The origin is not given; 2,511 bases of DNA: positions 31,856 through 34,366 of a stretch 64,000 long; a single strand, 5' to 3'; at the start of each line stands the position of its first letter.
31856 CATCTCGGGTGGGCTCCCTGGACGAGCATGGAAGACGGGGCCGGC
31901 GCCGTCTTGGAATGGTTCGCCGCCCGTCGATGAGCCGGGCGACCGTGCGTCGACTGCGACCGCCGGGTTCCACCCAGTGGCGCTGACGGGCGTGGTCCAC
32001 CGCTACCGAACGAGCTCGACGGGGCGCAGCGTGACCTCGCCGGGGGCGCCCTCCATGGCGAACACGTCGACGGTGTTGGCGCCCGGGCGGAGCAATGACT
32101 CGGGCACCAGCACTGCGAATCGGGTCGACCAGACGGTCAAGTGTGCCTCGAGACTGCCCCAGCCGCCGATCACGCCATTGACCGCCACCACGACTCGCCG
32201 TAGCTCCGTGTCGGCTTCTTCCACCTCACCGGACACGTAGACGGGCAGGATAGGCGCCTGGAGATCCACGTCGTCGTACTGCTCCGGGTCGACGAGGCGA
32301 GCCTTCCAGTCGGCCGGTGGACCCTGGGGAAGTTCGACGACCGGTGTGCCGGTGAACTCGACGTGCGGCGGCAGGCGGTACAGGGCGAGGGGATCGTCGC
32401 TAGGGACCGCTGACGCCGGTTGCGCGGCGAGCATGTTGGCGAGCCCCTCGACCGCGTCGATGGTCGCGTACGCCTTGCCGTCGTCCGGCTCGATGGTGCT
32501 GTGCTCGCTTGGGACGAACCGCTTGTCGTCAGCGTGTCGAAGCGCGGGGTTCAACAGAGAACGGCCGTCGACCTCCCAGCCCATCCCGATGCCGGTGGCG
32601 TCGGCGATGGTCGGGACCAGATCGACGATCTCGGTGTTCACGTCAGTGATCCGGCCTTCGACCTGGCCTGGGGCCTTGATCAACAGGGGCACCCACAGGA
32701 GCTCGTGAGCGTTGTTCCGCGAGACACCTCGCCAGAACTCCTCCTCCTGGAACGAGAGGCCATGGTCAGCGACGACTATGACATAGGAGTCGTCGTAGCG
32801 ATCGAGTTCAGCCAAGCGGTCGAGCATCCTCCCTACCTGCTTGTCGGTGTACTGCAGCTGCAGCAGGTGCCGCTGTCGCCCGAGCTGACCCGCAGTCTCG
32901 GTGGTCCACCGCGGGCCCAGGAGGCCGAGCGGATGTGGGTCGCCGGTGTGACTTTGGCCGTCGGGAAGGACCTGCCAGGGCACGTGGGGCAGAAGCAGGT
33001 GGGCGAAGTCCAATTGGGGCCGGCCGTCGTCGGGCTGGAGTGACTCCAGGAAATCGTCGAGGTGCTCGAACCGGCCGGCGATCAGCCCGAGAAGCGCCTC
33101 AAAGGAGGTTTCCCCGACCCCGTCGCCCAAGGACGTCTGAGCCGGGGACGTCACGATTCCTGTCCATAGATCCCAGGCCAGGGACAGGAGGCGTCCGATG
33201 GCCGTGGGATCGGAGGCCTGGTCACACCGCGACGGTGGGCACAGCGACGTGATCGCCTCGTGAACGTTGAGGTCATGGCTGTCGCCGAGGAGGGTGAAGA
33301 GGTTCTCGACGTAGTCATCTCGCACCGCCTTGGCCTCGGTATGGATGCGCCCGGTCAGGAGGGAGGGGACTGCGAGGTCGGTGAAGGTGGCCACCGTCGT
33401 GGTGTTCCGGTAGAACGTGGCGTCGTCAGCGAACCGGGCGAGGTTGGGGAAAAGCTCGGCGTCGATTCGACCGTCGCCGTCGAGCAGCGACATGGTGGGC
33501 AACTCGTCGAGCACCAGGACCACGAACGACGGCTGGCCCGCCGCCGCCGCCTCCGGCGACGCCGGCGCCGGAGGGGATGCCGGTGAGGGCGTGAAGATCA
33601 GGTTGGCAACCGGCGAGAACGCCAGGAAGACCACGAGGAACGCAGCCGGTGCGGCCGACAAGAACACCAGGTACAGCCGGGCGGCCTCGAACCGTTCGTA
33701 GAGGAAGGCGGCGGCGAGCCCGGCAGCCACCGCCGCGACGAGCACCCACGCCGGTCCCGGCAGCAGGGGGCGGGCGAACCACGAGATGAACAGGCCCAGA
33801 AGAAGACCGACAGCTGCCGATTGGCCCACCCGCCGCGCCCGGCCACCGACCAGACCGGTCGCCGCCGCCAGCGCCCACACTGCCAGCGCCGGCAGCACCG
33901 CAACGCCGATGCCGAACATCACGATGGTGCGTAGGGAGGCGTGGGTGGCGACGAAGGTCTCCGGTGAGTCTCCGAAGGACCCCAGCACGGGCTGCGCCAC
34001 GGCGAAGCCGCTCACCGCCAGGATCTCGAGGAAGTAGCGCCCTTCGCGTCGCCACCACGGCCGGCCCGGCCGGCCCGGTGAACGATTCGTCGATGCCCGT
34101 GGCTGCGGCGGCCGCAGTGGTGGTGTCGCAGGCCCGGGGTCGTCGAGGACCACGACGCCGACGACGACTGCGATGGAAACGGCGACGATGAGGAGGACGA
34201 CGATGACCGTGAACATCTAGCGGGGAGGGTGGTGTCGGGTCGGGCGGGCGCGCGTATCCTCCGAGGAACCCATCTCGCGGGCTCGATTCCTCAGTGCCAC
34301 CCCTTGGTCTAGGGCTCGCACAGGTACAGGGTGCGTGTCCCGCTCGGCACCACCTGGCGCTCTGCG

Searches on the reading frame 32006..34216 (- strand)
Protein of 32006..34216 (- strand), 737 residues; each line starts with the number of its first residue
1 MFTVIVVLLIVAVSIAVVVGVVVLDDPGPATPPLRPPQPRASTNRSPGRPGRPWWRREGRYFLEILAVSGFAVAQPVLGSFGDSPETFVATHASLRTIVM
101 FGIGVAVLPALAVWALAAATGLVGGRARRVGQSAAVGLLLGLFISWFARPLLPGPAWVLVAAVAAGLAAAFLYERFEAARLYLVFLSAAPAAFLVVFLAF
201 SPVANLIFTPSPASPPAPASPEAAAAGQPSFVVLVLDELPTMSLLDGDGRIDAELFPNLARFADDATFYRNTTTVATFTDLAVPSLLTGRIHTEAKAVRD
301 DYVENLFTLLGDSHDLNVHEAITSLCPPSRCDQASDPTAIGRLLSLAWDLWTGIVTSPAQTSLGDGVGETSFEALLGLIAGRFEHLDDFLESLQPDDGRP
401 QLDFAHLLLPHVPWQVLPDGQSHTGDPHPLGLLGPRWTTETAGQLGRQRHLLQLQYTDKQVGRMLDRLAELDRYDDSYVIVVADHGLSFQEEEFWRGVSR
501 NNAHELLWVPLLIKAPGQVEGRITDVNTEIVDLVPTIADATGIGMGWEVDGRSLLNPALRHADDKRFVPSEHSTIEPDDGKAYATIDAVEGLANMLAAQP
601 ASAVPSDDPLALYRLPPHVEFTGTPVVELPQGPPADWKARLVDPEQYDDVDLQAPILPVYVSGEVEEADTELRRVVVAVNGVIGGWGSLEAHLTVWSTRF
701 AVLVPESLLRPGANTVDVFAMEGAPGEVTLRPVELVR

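Call 10: search_protein_families(library=pfam, proteins=[window:32006-34216:-], max_evalue=0.00001)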
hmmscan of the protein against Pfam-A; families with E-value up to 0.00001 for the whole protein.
window:32006-34216:- (737 aa): 1 family
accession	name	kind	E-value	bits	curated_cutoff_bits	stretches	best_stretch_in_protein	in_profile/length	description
PF00884.28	Sulfatase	-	1.9e-18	67.3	25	1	386-543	153-301/301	Sulfatase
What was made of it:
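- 32003..34216 (-): NoeB/Lani_1195-like partner: a membrane-anchored alkaline-phosphatase-superfamily enzyme of 737 aa, with about 5-6 N-terminal TM segments and a soluble catalytic domain. Pfam Sulfatase hit at E 2e-18 (call 10).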

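Call 49: search_protein_families(library=ncbifam, proteins=[window:32006-34216:-], max_evalue=0.01)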
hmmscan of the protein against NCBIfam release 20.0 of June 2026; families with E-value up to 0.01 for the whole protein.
window:32006-34216:- (737 aa): 7 families
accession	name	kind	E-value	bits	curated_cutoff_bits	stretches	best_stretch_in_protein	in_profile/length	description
TIGR03417.1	chol_sulfatase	equivalog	2e-14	53.4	433.45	1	447-565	252-370/500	choline-sulfatase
NF010322.0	PRK13759.1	equivalog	8.4e-14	50.9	481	1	451-578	271-401/486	arylsulfatase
NF045661.1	HdlasePehA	equivalog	2.9e-12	45.9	900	1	455-562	289-395/506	phosphoric/sulfuric ester hydrolase PehA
NF053595.1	LptchSynLtaSGpos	equivalog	8.5e-05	21.3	970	1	451-543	431-528/626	lipoteichoic acid synthase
NF038282.1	LapC_YejM_PbgA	exception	0.00017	20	825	1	447-536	411-495/584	LPS biosynthesis-modulating metalloenzyme YejM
NF038075.1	fam_STM4013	hypoth_equivalog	0.0011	18.5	250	1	448-495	198-242/261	STM4013/SEN3800 family hydrolase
NF052527.1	Mn_arylsulf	exception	0.0021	17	850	1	455-557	272-374/479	manganese-dependent arylsulfatase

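Call 60: search_solved_structures(query=A5, max_evalue=0.01, show_alignments=2)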
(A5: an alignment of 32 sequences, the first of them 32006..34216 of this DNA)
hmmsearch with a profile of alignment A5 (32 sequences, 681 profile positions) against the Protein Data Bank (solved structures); distinct sequences matched with E-value up to 0.01: 83 (the best 60 are shown).
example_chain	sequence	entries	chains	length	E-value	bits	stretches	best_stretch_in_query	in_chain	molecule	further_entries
4upk_A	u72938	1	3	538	3.1e-25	91.6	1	421-518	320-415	PHOSPHONATE MONOESTER HYDROLASE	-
2vqr_A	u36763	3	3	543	3e-19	71.9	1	421-519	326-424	PUTATIVE SULFATASE | Multifunctional alkaline phosphatase superfamily protein pRL90232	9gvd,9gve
7oz8_AAA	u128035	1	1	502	4.6e-19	71.3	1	397-528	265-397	Choline-sulfatase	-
2w8s_A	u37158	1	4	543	3.6e-17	65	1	421-519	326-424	PHOSPHONATE MONOESTER HYDROLASE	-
8di0_A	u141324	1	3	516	4.3e-17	64.7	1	363-526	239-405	Arylsulfatase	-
7lha_A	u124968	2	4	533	1.1e-15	60.1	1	406-521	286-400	Exo-L-galactose-6-sulfatase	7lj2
6pt6_B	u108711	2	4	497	4.8e-14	54.7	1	413-520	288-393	exo-2S-iota carrageenan S1 sulfatase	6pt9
6ptk_A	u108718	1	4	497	5.9e-14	54.4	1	413-520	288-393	exo-2S-iota carrageenan S1 sulfatase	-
6pt4_B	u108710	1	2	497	7.4e-14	54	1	413-520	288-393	exo-2S-iota carrageenan S1 sulfatase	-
7pth_A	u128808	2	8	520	7.7e-14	54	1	394-519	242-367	Choline sulfatase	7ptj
6fny_A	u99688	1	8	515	9.4e-14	53.7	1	394-519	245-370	Choline-sulfatase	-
7snj_A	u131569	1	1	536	1.2e-13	53.4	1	402-521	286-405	Arylsulfatase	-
6g5z_A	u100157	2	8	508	1.2e-13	53.4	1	394-519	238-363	Choline-sulfatase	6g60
9s03_A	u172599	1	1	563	1.2e-13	53.3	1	400-527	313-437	Putative sulfatase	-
6s21_A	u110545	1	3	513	1.4e-13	53.1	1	354-517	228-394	Endo-4-O-sulfatase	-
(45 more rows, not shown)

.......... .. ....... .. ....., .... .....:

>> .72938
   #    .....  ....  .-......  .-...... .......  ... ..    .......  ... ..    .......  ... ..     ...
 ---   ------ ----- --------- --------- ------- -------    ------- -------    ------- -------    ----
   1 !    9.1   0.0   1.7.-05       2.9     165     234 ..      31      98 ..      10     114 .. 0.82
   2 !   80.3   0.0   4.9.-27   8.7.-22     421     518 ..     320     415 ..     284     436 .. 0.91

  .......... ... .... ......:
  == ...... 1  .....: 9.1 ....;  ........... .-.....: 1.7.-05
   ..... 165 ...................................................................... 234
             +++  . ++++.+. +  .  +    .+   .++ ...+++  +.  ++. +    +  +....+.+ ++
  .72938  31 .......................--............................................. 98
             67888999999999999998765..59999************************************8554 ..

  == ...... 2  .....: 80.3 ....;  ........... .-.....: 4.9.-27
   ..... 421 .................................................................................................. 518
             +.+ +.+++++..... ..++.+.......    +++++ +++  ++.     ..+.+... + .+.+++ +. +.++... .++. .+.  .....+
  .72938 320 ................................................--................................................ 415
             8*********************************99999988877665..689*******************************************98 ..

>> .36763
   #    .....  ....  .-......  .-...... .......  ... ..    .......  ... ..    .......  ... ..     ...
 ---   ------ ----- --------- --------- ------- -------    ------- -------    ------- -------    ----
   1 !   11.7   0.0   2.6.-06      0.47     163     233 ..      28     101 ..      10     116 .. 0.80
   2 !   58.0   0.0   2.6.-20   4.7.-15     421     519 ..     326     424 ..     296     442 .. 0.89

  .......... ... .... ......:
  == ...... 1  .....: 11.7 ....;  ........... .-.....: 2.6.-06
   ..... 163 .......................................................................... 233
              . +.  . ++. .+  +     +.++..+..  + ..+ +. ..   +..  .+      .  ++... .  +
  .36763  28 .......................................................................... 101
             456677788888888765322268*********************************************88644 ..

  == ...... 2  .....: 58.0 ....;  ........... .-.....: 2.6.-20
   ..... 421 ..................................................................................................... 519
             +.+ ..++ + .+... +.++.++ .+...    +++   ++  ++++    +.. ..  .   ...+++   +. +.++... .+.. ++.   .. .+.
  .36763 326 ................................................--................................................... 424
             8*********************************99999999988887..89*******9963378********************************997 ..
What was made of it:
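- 32003..34216 (-): A profile of 32 orthologs matches phosphonate monoester hydrolase (3e-25), choline and aryl sulfatases, LtaS (2e-12) and YejM (call 60).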
